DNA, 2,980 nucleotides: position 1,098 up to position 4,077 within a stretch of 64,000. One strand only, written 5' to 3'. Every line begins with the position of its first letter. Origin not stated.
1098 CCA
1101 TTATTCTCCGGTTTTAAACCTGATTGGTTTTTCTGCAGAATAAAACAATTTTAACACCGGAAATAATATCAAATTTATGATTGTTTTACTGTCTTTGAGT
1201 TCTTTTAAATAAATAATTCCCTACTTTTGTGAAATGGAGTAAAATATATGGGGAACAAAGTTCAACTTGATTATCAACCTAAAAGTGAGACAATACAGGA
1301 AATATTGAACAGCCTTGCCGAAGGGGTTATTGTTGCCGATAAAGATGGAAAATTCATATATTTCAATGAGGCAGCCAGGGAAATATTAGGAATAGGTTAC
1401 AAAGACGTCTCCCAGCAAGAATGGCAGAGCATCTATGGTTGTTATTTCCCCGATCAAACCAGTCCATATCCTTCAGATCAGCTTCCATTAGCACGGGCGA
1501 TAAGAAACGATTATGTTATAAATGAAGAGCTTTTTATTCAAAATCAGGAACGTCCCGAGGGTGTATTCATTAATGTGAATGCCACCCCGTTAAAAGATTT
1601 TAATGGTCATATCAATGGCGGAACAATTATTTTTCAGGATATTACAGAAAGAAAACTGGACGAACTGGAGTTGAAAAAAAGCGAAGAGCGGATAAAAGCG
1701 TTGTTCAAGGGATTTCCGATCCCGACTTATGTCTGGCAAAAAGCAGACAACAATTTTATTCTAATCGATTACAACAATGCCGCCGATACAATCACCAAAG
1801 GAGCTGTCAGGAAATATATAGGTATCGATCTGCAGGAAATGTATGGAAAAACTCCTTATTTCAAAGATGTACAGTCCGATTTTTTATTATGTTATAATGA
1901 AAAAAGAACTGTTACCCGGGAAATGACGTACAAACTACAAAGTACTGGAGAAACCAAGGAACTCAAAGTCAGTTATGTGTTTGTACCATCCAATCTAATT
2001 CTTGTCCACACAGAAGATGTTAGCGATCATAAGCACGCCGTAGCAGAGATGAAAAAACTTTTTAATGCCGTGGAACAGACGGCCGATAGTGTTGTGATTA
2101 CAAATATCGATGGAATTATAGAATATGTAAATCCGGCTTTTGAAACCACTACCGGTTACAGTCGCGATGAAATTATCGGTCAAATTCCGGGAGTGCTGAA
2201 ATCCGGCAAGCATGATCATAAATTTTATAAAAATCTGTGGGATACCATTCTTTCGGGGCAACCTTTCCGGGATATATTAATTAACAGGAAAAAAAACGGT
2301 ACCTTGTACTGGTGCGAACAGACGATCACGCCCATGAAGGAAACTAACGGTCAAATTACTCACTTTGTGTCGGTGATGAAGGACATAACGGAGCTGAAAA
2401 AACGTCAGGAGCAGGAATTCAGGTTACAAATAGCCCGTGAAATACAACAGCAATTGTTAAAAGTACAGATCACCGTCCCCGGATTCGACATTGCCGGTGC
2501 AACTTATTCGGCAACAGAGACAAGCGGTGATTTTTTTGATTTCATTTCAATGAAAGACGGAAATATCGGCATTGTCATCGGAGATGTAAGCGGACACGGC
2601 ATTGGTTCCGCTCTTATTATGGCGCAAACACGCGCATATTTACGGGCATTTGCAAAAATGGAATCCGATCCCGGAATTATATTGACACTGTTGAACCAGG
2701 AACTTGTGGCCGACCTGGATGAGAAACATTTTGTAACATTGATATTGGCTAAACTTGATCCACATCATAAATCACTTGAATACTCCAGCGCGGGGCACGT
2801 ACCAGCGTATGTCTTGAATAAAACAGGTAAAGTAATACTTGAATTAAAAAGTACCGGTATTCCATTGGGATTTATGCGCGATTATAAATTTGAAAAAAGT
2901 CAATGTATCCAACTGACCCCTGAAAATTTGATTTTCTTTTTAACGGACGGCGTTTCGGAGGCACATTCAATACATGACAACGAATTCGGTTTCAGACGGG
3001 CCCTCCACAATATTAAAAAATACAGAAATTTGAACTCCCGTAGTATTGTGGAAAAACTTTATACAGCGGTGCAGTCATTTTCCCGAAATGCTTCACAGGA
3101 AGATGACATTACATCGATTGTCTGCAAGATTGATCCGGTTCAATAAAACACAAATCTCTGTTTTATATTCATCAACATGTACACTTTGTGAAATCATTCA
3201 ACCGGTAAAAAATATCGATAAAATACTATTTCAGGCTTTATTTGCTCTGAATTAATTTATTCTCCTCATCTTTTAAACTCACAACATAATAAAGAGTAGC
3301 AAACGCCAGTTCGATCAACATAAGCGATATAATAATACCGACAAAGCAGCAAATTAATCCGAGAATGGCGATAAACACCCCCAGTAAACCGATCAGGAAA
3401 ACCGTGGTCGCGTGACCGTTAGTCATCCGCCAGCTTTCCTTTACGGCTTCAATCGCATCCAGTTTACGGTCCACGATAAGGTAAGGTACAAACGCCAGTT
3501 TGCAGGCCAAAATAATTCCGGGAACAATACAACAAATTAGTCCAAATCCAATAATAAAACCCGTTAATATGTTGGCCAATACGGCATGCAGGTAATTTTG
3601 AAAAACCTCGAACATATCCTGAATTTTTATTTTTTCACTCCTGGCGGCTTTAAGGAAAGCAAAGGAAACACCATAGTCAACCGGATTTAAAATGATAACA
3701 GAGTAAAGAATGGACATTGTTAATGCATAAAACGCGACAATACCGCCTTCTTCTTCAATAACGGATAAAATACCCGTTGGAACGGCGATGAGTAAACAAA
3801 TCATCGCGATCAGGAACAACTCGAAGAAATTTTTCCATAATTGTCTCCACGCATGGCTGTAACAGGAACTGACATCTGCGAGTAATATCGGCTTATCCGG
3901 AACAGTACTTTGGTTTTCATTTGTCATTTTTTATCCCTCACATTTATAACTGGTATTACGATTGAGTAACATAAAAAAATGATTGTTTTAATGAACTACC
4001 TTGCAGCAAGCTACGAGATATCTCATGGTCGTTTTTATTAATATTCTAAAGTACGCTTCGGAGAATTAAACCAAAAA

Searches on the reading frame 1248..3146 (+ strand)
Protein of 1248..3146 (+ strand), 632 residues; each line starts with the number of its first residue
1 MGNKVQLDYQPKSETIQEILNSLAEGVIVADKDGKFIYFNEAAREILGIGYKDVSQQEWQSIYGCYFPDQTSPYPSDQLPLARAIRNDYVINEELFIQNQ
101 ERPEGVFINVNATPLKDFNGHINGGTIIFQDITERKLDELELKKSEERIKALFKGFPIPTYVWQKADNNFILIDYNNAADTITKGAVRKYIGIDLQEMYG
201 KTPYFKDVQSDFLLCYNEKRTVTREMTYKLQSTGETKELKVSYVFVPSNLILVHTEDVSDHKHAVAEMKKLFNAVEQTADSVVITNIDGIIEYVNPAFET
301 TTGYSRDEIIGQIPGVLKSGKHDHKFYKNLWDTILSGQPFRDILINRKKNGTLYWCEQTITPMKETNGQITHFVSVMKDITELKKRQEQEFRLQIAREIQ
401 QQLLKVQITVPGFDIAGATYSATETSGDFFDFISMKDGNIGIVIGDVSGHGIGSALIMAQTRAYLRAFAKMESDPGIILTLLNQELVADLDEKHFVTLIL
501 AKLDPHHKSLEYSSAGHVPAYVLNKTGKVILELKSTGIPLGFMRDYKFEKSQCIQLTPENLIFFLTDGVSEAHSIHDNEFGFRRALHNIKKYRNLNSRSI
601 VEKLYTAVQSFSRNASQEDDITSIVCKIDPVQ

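Call 5: search_protein_families(library=pfam, proteins=[window:1248-3146:+], max_evalue=0.01)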
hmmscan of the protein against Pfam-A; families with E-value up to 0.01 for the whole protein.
window:1248-3146:+ (632 aa): 10 families
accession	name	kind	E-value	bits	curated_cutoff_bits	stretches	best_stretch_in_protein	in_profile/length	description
PF07228.17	SpoIIE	-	3.1e-47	161.4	25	1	437-628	2-191/192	Stage II sporulation protein E (SpoIIE)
PF13426.13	PAS_9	-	1e-35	122.5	27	2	280-382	2-103/103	PAS domain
PF00989.32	PAS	-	5.5e-31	107.3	22.6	2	272-380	4-113/113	PAS fold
PF08448.16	PAS_4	-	5.7e-26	91.3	23.1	2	20-136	1-109/110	PAS fold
PF13188.13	PAS_8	-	8.7e-16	57.6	21.8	2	15-59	2-43/65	PAS domain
PF08447.18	PAS_3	-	1.2e-12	48.3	25.6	1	292-377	2-89/89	PAS fold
PF13596.12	PAS_10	-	6.4e-07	30.4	22.1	1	17-133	2-106/106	PAS domain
PF12860.13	PAS_7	-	1.5e-05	25.5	27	1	20-138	1-113/115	PAS fold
PF18095.7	PAS_12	-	0.0023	17.9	22.6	0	256-325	33-103/153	UPF0242 C-terminal PAS-like domain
PF24820.1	Diguanyl_cycl_sensor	-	0.0026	18.1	28.1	0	20-61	2-43/109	Diguanylate cyclase-like sensor domain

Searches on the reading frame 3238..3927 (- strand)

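Call 5: search_protein_families(library=pfam, proteins=[window:3238-3927:-], max_evalue=0.01)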
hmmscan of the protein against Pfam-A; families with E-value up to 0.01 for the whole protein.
window:3238-3927:- (229 aa): 2 families
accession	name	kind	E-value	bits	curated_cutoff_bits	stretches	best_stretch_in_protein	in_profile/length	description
PF10110.14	GPDPase_memb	-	2.3e-05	23.7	29.6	1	127-205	167-242/321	Membrane domain of glycerophosphoryl diester phosphodiesterase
PF06790.16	UPF0259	-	9.8e-05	22.7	31.4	1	118-186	136-204/248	Uncharacterised protein family (UPF0259)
